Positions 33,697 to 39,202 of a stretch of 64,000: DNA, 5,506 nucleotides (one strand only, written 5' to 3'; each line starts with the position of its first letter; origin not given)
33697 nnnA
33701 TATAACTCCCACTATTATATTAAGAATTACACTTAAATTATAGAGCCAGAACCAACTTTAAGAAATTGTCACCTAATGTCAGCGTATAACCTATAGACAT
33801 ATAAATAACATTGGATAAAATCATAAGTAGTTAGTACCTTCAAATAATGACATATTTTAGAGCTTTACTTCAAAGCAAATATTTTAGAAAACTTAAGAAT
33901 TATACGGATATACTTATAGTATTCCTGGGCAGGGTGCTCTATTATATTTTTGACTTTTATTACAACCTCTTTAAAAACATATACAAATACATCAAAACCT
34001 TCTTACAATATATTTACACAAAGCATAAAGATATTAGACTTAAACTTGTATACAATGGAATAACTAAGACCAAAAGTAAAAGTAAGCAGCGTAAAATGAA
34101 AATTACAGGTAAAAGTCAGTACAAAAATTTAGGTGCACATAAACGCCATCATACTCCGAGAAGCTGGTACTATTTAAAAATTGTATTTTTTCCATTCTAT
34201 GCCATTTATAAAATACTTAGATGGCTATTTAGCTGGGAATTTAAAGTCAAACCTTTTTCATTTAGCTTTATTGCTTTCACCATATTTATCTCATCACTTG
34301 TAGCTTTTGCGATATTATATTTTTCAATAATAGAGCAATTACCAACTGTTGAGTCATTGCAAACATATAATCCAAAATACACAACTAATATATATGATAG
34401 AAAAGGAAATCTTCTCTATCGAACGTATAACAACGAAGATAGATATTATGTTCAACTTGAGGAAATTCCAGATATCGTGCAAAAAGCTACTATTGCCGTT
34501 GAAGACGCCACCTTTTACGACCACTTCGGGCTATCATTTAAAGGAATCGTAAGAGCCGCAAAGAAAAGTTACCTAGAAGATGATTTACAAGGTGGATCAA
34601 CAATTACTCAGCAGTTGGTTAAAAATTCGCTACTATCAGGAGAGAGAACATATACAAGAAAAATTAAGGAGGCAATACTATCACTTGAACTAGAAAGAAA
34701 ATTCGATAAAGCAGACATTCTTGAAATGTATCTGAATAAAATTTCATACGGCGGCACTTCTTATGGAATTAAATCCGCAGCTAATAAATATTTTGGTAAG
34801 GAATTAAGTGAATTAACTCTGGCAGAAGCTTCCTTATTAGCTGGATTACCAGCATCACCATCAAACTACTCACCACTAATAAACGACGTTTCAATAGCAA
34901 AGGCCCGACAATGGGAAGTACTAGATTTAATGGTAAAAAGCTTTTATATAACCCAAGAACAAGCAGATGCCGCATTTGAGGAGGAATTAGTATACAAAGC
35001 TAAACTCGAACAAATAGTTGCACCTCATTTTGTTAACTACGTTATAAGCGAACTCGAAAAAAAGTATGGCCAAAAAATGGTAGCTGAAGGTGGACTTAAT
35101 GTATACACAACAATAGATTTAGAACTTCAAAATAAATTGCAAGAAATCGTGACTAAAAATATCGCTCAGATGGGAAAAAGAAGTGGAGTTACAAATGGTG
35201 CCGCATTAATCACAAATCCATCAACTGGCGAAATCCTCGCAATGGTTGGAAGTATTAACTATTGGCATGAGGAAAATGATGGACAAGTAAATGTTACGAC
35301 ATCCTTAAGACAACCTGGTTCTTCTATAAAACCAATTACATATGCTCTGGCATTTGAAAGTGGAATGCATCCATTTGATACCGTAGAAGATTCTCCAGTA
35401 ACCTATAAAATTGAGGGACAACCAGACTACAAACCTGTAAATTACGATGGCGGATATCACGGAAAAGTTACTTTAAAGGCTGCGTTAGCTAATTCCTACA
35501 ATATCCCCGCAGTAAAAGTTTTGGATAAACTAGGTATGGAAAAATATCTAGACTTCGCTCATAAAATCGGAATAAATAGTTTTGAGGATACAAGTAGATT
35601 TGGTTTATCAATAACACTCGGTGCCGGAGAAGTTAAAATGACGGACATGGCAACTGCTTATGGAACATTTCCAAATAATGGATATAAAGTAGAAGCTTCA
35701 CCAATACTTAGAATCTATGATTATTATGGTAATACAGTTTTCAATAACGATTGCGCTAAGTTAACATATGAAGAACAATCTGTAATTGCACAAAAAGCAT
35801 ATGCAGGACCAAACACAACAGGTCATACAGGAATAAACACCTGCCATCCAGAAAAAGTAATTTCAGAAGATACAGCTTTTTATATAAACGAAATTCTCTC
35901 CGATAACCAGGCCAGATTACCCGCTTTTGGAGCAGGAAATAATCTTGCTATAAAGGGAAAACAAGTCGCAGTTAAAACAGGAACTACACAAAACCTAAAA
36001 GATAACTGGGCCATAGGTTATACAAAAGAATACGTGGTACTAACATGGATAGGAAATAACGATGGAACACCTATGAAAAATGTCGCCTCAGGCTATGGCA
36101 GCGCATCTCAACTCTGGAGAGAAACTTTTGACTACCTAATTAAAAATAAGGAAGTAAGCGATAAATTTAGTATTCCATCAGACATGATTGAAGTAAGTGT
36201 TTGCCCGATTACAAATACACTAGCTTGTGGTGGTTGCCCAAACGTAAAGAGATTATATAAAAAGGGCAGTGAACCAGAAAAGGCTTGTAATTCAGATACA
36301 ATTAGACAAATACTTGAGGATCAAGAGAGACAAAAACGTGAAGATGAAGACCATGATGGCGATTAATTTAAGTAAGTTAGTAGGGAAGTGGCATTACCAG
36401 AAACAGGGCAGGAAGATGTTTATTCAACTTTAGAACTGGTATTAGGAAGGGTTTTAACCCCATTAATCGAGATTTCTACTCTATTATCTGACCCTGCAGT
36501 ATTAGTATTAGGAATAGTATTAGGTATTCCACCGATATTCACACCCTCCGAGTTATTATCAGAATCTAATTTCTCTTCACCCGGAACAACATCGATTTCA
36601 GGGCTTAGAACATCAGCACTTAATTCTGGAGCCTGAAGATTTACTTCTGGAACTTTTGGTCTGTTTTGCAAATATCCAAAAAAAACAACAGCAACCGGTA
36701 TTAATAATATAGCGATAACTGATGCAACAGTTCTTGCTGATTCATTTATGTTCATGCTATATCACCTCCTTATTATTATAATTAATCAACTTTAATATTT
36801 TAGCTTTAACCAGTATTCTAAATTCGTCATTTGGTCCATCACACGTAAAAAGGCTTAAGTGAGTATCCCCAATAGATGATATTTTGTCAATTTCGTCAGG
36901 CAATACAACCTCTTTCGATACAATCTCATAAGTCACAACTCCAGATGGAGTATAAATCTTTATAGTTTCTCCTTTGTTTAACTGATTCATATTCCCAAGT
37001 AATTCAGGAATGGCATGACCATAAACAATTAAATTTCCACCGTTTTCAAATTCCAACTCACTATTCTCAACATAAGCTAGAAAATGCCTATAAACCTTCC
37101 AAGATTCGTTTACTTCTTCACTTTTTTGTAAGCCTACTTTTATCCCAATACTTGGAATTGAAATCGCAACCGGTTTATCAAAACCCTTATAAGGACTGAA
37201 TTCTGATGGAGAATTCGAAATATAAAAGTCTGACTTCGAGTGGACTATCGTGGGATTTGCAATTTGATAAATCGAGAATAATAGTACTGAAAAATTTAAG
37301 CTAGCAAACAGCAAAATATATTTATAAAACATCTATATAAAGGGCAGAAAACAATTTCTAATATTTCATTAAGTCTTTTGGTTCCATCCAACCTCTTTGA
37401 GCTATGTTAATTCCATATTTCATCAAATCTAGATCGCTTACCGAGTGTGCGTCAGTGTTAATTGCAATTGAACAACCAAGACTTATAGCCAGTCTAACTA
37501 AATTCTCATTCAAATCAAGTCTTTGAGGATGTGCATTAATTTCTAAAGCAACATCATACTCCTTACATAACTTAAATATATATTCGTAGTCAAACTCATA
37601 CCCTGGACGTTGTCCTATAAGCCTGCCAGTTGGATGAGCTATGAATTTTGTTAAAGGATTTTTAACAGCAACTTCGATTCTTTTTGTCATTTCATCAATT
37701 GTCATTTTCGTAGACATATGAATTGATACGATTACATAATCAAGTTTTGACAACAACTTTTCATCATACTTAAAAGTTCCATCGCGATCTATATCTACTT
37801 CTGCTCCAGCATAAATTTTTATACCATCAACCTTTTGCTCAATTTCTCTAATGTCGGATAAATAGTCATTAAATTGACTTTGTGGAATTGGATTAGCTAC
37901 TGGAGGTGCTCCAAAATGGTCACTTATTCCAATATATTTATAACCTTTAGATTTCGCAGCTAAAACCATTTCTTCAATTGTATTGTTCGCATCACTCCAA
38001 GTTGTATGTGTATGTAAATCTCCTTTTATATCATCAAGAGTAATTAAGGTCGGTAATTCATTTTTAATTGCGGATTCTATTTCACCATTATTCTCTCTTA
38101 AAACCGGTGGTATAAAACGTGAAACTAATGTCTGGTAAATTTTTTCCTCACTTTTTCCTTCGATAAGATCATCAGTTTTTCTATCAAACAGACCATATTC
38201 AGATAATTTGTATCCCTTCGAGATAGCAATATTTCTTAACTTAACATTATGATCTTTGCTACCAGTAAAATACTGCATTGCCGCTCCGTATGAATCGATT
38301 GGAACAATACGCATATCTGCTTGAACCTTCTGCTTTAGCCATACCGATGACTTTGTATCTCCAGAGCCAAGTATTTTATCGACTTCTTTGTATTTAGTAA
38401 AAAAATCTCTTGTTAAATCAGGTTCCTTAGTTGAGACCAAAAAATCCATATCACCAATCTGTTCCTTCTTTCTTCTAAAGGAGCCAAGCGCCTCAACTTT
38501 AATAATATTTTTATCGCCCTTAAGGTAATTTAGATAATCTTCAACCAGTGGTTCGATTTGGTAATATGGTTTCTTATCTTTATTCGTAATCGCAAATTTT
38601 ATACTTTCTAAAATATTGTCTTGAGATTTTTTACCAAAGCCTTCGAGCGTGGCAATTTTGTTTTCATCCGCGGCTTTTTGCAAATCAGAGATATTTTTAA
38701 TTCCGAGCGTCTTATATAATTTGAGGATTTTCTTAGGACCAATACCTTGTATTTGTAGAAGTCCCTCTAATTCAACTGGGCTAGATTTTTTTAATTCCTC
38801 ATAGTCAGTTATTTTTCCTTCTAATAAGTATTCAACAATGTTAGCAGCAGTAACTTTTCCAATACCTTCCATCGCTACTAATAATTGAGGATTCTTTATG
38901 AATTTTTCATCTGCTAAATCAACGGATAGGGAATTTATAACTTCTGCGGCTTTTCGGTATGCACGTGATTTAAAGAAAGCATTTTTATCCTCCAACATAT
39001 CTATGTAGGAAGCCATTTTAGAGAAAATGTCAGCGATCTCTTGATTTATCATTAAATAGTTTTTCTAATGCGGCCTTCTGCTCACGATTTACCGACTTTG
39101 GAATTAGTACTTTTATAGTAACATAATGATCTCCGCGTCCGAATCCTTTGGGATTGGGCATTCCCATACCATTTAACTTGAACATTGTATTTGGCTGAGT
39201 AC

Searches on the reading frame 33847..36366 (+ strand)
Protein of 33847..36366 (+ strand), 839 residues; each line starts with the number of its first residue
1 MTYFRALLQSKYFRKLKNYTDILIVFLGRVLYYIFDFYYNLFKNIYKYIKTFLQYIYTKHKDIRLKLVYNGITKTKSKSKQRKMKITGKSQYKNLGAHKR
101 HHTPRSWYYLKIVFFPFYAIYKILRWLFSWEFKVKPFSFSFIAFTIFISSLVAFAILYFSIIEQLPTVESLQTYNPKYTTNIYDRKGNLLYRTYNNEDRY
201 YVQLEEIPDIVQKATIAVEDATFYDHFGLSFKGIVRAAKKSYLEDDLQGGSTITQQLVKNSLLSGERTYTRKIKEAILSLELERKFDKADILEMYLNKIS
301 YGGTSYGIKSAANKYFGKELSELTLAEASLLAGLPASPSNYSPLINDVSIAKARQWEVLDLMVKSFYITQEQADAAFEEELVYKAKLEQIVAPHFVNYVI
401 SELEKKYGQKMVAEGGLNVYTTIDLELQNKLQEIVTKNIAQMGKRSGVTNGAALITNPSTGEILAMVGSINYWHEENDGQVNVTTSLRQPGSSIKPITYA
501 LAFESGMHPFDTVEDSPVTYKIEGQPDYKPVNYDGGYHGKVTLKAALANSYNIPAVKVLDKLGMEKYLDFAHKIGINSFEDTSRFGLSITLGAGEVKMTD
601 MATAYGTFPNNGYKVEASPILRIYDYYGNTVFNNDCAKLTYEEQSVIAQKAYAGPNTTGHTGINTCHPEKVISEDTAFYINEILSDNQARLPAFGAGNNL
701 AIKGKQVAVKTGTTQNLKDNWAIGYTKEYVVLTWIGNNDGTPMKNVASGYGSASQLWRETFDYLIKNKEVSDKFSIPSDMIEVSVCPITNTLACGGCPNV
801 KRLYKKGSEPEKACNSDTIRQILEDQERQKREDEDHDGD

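Call 93: search_protein_families(library=pfam, proteins=[window:33847-36366:+], max_evalue=0.00001)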
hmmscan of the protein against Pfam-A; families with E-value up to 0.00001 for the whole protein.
window:33847-36366:+ (839 aa): 2 families
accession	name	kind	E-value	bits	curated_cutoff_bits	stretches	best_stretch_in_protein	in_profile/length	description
PF00912.28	Transgly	-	1.8e-58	197.3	27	1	187-362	2-177/178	Transglycosylase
PF00905.27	Transpeptidase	-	4.9e-27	95.3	22.1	1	451-731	1-274/299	Penicillin binding protein transpeptidase domain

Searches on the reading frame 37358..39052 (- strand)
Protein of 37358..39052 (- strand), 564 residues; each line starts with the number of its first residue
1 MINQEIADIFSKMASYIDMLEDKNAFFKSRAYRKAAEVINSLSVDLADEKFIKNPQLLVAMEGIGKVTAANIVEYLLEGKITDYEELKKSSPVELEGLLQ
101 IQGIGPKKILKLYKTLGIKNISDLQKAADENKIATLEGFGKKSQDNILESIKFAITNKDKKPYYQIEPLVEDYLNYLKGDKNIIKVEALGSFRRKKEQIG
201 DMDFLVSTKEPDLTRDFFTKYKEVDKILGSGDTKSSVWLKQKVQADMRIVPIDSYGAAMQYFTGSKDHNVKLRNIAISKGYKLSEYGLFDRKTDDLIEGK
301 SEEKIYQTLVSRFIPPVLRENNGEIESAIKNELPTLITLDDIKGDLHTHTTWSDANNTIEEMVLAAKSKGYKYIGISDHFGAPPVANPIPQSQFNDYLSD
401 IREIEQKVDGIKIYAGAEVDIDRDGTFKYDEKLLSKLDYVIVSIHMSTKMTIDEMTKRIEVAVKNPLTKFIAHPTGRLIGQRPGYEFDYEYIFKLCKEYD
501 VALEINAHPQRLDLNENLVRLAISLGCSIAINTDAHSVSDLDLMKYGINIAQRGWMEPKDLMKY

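Call 93: search_protein_families(library=pfam, proteins=[window:37358-39052:-], max_evalue=0.00001)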
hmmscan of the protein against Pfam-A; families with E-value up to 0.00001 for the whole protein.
window:37358-39052:- (564 aa): 4 families
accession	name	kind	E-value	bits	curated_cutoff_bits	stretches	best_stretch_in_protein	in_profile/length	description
PF14791.11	DNA_pol_B_thumb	-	6.2e-23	80.9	25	1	258-320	1-63/63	DNA polymerase beta thumb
PF02811.25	PHP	-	1.5e-15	58.4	26.4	1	345-508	1-164/164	PHP domain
PF14716.13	HHH_8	-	1.2e-13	51.6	30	1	1-80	1-72/73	Helix-hairpin-helix domain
PF14520.12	HHH_5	-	2.1e-13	51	27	1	97-152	3-56/57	Helix-hairpin-helix domain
